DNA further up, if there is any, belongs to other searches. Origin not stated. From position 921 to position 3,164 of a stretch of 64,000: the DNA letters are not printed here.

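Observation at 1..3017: AcoR-type enhancer-binding-protein regulator with degenerate GAFTGA and Walker B motifs, divergent from a luciferase-like monooxygenase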

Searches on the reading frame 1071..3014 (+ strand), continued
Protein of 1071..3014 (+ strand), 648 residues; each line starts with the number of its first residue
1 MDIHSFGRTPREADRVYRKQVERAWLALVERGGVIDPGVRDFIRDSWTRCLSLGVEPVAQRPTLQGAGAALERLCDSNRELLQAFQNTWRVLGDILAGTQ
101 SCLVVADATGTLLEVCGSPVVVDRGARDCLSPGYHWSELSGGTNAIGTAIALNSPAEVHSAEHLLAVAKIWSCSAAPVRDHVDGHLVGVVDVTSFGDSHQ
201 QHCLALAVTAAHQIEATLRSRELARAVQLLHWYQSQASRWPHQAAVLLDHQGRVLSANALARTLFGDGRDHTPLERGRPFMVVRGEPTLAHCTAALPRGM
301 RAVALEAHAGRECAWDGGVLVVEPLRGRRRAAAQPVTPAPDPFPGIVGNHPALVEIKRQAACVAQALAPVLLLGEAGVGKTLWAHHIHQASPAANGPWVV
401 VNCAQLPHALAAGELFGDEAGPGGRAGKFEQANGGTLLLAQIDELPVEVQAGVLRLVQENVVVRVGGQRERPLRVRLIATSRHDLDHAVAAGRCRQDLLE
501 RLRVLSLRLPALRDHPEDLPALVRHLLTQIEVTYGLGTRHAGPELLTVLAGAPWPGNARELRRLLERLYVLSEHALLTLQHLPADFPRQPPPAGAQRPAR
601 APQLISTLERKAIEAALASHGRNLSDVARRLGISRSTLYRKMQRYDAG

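Call 50: search_solved_structures(query=L084:1797-3011:-, max_evalue=0.001, show_alignments=1)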
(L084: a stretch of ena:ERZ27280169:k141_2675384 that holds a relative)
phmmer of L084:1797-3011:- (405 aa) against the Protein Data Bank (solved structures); distinct sequences matched with E-value up to 0.001: 10.
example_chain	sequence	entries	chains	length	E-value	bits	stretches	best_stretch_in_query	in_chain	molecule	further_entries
4uwm_A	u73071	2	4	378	6e-23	84.5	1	44-391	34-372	3,6-DIKETOCAMPHANE 1,6 MONOOXYGENASE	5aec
8cbb_A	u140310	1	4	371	1.8e-09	40.1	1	44-184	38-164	Alkanal monooxygenase alpha chain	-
8k74_A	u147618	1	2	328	4.4e-09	38.9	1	36-182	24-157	Alkanal monooxygenase alpha chain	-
6ket_A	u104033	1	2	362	1.8e-06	30.3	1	41-134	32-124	PuwE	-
1brl_A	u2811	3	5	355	4.9e-05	25.5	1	43-135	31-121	BACTERIAL LUCIFERASE | Alkanal monooxygenase alpha chain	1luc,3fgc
1brl_B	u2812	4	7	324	0.0001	24.4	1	30-120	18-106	BACTERIAL LUCIFERASE | BETA2 LUCIFERASE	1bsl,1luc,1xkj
3fgc_B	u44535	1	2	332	0.00011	24.4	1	30-120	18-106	Alkanal monooxygenase beta chain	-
2i7g_A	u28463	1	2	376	0.0006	21.9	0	30-122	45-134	Monooxygenase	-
7bip_A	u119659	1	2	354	0.00064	21.9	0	43-128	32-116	Luciferase-like monooxygenase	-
6fri_A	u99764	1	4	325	0.00072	21.7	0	41-121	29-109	Alkanal monooxygenase beta chain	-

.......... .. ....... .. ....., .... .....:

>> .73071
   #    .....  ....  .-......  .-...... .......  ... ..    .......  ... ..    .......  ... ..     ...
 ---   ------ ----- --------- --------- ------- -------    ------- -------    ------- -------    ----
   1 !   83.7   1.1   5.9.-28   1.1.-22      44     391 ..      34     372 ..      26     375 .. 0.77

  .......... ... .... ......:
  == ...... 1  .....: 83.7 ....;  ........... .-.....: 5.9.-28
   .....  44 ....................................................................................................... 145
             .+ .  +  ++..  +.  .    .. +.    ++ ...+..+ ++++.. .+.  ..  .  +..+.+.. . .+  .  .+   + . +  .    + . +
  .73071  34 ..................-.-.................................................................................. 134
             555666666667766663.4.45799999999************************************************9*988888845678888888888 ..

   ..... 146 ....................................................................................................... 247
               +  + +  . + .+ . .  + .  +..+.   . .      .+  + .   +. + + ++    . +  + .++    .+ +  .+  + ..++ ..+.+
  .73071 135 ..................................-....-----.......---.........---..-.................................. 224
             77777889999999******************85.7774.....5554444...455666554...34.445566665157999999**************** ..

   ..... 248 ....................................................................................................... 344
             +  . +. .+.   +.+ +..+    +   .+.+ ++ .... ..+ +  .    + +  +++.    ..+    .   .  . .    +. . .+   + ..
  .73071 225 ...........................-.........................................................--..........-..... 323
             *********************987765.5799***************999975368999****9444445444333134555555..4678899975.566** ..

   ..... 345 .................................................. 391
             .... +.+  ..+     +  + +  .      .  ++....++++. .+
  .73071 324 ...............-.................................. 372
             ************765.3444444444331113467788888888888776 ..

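Call 51: find_homologous_proteins(query=L084:1797-3011:-, max_evalue=1e-10)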
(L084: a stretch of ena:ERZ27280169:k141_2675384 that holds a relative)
Query L084:1797-3011:- (405 aa): 433 proteins with E <= 1e-10 among 4299 candidates; the best 120 are listed.
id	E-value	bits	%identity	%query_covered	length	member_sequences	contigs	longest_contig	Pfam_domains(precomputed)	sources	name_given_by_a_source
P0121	2.8e-252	855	91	98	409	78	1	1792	PF00296.27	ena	-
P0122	4.4e-240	815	85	100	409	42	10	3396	PF00296.27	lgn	-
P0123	9.4e-240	814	86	99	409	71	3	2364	PF00296.27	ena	-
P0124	1.6e-238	809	85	99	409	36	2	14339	PF00296.27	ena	-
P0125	1.4e-237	806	84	100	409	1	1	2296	PF00296.27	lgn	-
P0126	3.0e-237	805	85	99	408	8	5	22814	PF00296.27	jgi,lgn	-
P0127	5.2e-235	798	84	98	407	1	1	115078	PF00296.27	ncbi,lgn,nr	ncbi:MAG: LLM class flavin-dependent oxidoreductase [Gammaproteobacteria bacterium]|nr:LLM class fla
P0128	3.1e-233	792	84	99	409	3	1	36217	PF00296.27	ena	-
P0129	4.0e-231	785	80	100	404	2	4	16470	PF00296.27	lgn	-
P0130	2.4e-229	779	82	100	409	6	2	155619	PF00296.27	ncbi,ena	-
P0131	4.6e-228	775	81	99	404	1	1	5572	PF00296.27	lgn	-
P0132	1.8e-225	766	80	100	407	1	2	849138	PF00296.27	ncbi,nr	ncbi:MAG: LLM class flavin-dependent oxidoreductase [Gammaproteobacteria bacterium]|nr:LLM class fla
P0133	1.9e-225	766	82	100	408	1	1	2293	PF00296.27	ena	-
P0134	1.7e-223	760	80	99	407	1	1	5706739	PF00296.27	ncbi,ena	-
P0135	9.9e-223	758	80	100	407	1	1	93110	PF00296.27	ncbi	ncbi:MAG: LLM class flavin-dependent oxidoreductase [Gammaproteobacteria bacterium]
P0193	2.8e-206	703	75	98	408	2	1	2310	PF00296.27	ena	-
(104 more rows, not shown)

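Call 52: find_encoding_contigs(protein=P0038, flank=3000, max_places=1)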
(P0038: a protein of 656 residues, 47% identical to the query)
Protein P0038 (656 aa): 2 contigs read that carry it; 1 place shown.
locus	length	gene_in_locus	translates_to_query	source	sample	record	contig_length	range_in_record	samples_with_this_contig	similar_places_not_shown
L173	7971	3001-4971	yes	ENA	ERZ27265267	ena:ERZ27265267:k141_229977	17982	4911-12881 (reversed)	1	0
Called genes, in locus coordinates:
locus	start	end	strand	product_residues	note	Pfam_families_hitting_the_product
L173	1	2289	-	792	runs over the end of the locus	PF07715:Plug, PF00593:TonB_dep_Rec_b-barrel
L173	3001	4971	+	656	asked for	PF26965:MimR_N, PF01590:GAF, PF00158:Sigma54_activat, PF14532:Sigma54_activ_2, PF25601:AAA_lid_14, PF02954:HTH_8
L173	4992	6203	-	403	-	PF02627:CMD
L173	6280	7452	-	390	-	PF00724:Oxidored_FMN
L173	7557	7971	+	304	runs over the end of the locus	PF00535:Glycos_transf_2, PF13641:Glyco_tranf_2_3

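Call 53: find_encoding_contigs(protein=P0005, flank=3000, max_places=1)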
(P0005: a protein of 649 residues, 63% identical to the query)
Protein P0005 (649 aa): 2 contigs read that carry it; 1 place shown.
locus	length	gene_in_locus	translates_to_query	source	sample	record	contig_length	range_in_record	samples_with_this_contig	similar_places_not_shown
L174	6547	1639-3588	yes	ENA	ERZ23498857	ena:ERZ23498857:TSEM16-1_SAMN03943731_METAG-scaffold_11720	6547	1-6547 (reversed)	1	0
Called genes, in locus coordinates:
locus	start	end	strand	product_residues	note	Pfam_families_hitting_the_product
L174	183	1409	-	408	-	PF00296:Bac_luciferase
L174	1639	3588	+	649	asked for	PF26965:MimR_N, PF01590:GAF, PF00158:Sigma54_activat, PF14532:Sigma54_activ_2, PF25601:AAA_lid_14, PF02954:HTH_8, PF18024:HTH_50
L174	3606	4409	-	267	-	PF00528:BPD_transp_1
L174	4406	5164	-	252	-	PF00005:ABC_tran, PF13304:AAA_21 (faint)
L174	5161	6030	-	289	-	PF12974:Phosphonate-bd, PF09084:NMT1 (weak)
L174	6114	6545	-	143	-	?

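Call 54: find_encoding_contigs(protein=P0031, flank=3000, max_places=1)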
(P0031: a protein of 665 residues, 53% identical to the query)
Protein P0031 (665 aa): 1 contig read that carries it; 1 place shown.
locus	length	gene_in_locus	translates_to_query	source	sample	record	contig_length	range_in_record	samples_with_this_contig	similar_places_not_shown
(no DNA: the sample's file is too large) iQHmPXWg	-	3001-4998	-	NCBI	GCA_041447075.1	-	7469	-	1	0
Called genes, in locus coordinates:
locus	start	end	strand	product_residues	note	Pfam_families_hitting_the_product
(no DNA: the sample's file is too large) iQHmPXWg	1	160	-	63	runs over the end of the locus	?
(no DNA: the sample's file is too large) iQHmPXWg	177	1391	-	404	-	PF02771:Acyl-CoA_dh_N, PF02770:Acyl-CoA_dh_M, PF00441:Acyl-CoA_dh_1, PF08028:Acyl-CoA_dh_2 (faint)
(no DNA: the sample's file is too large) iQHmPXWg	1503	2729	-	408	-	PF00296:Bac_luciferase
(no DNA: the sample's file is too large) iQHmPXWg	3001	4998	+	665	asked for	PF26965:MimR_N, PF01590:GAF, PF02796:HTH_7 (faint), PF00158:Sigma54_activat, PF14532:Sigma54_activ_2, PF25601:AAA_lid_14, PF02954:HTH_8, PF18024:HTH_50 (weak)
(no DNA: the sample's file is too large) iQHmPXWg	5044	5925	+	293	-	PF00485:PRK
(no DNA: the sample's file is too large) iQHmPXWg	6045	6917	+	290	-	PF00485:PRK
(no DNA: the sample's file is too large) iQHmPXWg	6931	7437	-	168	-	?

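Call 65: predict_structure(alignment_id=A1)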
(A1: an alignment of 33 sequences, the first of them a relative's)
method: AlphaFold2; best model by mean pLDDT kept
length: 648 residues; sequences in the alignment: 33
mean_pLDDT: 87.3   pTM: 0.51
mean pLDDT of the five models: 87.3, 83.4, 83.4, 82.2, 80.1
residues with pLDDT >= 90: 402; 70-90: 188; 50-70: 32; < 50: 26
segments of 3 or more residues with pLDDT < 50: 328-338, 590-602
pLDDT, mean of each block of 10 residues (from residue 1): 59 84 90 78 93 91 90 91 96 85 96 95 93 96 96 94 92 95 91 80 91 95 90 84 89 90 75 82 83 85 84 78 67 43 84 86 88 94 95 93 93 92 83 97 95 94 91 95 93 94 92 90 94 92 93 89 95 92 76 38 73 91 90 94 86
secondary structure, 60 per line:
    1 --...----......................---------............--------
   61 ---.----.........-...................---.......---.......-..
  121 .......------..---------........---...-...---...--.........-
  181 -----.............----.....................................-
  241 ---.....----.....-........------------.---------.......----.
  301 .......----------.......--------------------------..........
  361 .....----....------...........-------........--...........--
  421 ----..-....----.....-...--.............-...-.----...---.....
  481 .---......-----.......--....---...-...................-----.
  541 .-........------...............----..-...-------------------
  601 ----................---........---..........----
elements in order: H10-31 H41-52 H69-77 H79-97 E101-107 E111-117 H119-127 H145-152 E156-158 E171-179 E186-195 H203-239 E244-248 E253-257 H259-266 H289-295 E300-307 E318-324 H351-365 E370-373 H380-390 E398-402 H408-416 H428-431 E436-440 H447-459 E461-463 E470-472 E476-481 H485-490 H496-502 E505-508 H516-534 H543-550 H557-571 H605-620 H624-631 H635-644

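Call 67: fold_search(model_id=the predicted structure, library=pdb)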
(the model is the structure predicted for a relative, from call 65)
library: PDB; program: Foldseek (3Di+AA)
matches with E <= 10: 1625; with E <= 0.001: 673
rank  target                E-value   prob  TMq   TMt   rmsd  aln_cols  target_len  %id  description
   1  5m7o_B                2.8e-25  1.00  0.36  0.53  15.6       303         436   34  Crystal structure of NtrX from Brucella abortus processed with the CrystalDirect automated mounting and cryo-cooling t (released 2017-01-25)
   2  5m7n_A                9.0e-24  1.00  0.36  0.52  11.6       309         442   34  Crystal structure of NtrX from Brucella abortus in complex with ATP processed with the CrystalDirect automated mountin (released 2017-01-25)
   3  5m7p_A                1.0e-23  1.00  0.36  0.53  11.6       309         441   34  Crystal structure of NtrX from Brucella abortus in complex with ADP processed with the CrystalDirect automated mountin (released 2017-01-25)
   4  5m7p_B                1.0e-23  1.00  0.36  0.52  15.9       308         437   32  Crystal structure of NtrX from Brucella abortus in complex with ADP processed with the CrystalDirect automated mountin (released 2017-01-25)
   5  5m7n_B                1.1e-23  1.00  0.36  0.53  16.1       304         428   33  Crystal structure of NtrX from Brucella abortus in complex with ATP processed with the CrystalDirect automated mountin (released 2017-01-25)
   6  1ojl_D                3.5e-23  1.00  0.35  0.75  16.7       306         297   36  Crystal structure of a sigma54-activator suggests the mechanism for the conformational switch necessary for sigma54 bi (released 2005-05-19)
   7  6luf_A                3.9e-23  1.00  0.36  0.91   1.9       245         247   38  Trans-acting mutant Y290A of the central AAA+ domain of the flagellar regulatory protein FlrC (released 2020-03-18)
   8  6jdi                  4.4e-23  1.00  0.37  0.92   2.1       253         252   36  Central domain of FleQ H287N mutant in complex with ATPgS and Mg (released 2019-11-27)
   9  4qht_C                5.2e-23  1.00  0.34  0.88   2.2       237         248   38  Crystal structure of AAA+/ sigma 54 activator domain of the flagellar regulatory protein FlrC from Vibrio cholerae in  (released 2014-07-16)
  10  5m7o_A                5.2e-23  1.00  0.36  0.51  11.6       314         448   34  Crystal structure of NtrX from Brucella abortus processed with the CrystalDirect automated mounting and cryo-cooling t (released 2017-01-25)
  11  1ny5_A                8.5e-23  1.00  0.34  0.57   1.9       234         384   35  Crystal structure of sigm54 activator (AAA+ ATPase) in the inactive state (released 2003-11-11)
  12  6iy8_A                8.9e-23  1.00  0.36  0.49  27.1       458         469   27  DmpR-phenol complex of Pseudomonas putida (released 2020-06-10)
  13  1ojl_E                1.4e-22  1.00  0.36  0.78  18.0       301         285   36  Crystal structure of a sigma54-activator suggests the mechanism for the conformational switch necessary for sigma54 bi (released 2005-05-19)
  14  5exs                  1.6e-22  1.00  0.37  0.92   2.1       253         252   36  AAA+ ATPase FleQ from Pseudomonas aeruginosa bound to ATP-gamma-S (released 2016-01-13)
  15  4qhs_E                1.7e-22  1.00  0.34  0.88   2.0       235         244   39  Crystal structure of AAA+sigma 54 activator domain of the flagellar regulatory protein FlrC of Vibrio cholerae in nucl (released 2014-07-16)
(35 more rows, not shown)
